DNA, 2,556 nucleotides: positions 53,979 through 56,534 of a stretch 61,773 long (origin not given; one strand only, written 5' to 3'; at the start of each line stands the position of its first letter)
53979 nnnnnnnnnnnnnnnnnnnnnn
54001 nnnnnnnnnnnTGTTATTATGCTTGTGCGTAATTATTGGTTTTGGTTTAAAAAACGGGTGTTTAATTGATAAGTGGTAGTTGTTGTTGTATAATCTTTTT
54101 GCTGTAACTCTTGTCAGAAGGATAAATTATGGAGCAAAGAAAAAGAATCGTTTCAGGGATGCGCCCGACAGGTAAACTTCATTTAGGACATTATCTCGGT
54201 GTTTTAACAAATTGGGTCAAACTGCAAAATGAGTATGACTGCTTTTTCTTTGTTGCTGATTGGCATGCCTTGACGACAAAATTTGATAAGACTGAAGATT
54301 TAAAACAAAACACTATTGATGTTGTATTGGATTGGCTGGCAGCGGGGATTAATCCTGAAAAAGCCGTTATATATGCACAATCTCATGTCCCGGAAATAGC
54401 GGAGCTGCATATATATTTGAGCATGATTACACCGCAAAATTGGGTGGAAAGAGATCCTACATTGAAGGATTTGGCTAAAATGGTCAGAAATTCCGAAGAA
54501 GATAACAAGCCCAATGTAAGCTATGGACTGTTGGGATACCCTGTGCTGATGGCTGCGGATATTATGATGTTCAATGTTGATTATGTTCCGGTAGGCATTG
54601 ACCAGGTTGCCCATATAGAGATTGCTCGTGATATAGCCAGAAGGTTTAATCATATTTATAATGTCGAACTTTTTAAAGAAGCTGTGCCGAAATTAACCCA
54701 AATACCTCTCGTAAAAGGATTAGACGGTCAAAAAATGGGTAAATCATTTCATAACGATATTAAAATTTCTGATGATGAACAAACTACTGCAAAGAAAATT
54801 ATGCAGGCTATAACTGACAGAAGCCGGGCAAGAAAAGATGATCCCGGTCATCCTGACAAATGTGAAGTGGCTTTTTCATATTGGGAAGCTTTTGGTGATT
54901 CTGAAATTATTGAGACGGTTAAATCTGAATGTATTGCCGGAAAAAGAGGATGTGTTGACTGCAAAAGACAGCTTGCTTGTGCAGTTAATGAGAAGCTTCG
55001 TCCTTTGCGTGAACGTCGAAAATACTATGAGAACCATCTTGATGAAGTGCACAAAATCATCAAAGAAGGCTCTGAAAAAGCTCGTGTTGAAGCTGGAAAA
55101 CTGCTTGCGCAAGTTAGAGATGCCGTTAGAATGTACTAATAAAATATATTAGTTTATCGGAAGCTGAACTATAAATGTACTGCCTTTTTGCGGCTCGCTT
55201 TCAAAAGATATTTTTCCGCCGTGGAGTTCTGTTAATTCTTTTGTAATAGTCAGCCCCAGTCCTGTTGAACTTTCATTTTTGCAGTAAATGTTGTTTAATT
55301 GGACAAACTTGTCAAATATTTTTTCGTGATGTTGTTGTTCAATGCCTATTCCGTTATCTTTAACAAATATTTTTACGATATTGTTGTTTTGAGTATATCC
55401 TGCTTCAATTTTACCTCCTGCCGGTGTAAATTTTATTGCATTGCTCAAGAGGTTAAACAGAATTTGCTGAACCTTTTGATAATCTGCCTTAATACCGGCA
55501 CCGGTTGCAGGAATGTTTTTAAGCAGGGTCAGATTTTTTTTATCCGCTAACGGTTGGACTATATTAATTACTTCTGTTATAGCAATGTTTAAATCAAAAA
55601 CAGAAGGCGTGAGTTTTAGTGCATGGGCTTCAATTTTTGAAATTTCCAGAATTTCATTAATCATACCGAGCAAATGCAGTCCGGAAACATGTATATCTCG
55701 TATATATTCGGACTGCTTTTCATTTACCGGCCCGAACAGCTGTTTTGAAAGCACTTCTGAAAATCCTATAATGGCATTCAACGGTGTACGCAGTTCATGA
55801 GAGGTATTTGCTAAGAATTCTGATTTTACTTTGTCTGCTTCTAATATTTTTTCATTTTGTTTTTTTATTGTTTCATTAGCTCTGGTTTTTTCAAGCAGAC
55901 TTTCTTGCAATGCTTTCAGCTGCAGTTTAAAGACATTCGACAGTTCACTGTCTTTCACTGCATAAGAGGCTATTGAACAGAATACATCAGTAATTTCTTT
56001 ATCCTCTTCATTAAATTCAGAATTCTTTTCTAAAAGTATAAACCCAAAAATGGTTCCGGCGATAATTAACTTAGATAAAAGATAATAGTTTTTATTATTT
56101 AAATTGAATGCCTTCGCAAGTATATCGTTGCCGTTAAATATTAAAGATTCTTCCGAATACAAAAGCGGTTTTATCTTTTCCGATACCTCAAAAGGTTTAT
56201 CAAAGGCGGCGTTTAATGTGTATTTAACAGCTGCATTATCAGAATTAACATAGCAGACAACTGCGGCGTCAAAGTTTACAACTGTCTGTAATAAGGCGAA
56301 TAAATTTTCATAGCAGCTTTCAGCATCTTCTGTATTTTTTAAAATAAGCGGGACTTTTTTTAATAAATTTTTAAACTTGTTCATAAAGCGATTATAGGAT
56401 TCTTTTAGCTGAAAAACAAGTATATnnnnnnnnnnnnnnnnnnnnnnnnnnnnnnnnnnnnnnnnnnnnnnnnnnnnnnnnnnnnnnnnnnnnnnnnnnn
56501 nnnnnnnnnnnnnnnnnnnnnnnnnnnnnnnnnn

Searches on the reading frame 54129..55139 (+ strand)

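Call 6: search_protein_families(library=pfam, proteins=[window:54129-55139:+], max_evalue=0.01)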
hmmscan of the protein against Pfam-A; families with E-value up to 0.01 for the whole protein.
window:54129-55139:+ (336 aa): 1 family
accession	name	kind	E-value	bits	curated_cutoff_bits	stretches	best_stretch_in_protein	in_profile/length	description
PF00579.31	tRNA-synt_1b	-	3.1e-70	237.3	21.1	1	4-289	5-290/292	tRNA synthetases class I (W and Y)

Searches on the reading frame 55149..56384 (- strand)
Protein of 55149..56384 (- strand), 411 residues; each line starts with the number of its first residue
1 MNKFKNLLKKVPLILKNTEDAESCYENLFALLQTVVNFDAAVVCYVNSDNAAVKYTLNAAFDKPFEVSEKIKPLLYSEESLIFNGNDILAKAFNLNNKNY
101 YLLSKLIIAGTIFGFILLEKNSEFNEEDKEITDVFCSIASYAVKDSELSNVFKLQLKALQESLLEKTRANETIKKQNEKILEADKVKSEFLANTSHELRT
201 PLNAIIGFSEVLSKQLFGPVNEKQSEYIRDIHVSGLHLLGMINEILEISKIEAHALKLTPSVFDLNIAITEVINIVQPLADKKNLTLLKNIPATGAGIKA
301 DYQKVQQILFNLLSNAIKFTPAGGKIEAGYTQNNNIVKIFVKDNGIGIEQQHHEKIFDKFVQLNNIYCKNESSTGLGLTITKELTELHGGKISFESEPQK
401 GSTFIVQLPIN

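Call 6: search_protein_families(library=pfam, proteins=[window:55149-56384:-], max_evalue=0.01)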
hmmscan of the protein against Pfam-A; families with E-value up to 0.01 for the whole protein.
window:55149-56384:- (411 aa): 3 families
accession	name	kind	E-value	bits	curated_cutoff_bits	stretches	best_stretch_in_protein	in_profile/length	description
PF02518.31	HATPase_c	-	5.7e-28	98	26.4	1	301-410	2-109/111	Histidine kinase-, DNA gyrase B-, and HSP90-like ATPase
PF00512.31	HisKA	-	7.5e-20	71.2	26.9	1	187-253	2-65/66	His Kinase A (phospho-acceptor) domain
PF13492.12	GAF_3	-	0.0023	18.8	27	1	25-143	6-127/129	GAF domain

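Call 27: search_protein_families(library=ncbifam, proteins=[window:55149-56384:-], max_evalue=1)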
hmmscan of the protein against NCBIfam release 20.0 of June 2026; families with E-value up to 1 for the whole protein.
window:55149-56384:- (411 aa): 86 families (the best 25 are shown)
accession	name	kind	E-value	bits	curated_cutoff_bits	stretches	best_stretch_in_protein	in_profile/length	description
NF038297.2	hybrid_HK_HrmK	equivalog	3.3e-64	217.6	725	1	110-411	161-458/607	hybrid histidine kinase/response regulator HrmK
NF046044.1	PnpS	equivalog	1.1e-60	205.8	400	1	182-409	165-390/390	two-component system histidine kinase PnpS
NF008318.0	PRK11107.1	equivalog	4.9e-57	193.7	890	1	178-410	284-518/920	two-component sensor histidine kinase BarA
NF047874.1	MASE3_PAS_HK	subfamily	6.2e-57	193.8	560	1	123-410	342-625/655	MASE3 domain-containing sensor histidine kinase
TIGR02956.1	TMAO_torS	equivalog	1.4e-56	192.2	676.5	1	156-410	436-682/967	TMAO reductase system sensor histidine kinase/response regulator TorS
NF041947.1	LuxQ_Vibrio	equivalog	1.9e-56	191.5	1200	1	162-411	450-697/843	quorum-sensing autoinducer 2 sensor kinase/phosphatase LuxQ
NF050805.1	CellDivHKDivJCaul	equivalog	2.5e-50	171.2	1000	1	184-410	295-520/531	cell cycle sensor histidine kinase DivJ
NF011874.0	PRK15347.1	equivalog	5.2e-50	170.4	852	1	148-411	362-615/921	two component system sensor kinase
NF033092.0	HK_WalK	equivalog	3.6e-49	167.8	725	1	184-410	369-594/594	cell wall metabolism sensor histidine kinase WalK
NF008302.0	PRK11091.1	equivalog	7.9e-49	166.5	838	1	163-410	259-505/779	aerobic respiration two-component sensor histidine kinase ArcB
TIGR02966.1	phoR_proteo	equivalog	5.7e-48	163.6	334.2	1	179-407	106-332/333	phosphate regulon sensor histidine kinase PhoR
NF041593.1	histid_kinase_PdhS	equivalog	6.2e-48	163.5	2000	1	168-405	783-1030/1041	cell-division control histidine kinase PdhS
NF045901.1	HisKinLetSLeg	equivalog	7e-47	160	1650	1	155-409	261-517/906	two-component system sensor histidine kinase LetS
NF008099.0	PRK10841.1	equivalog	3.6e-46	157.4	920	1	172-410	455-690/949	two-component system sensor histidine kinase RcsC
NF047465.1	hybrid_HK_LvrA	exception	1.4e-45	155.6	1200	1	156-410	174-422/819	hybrid histidine kinase/response regulator LvrA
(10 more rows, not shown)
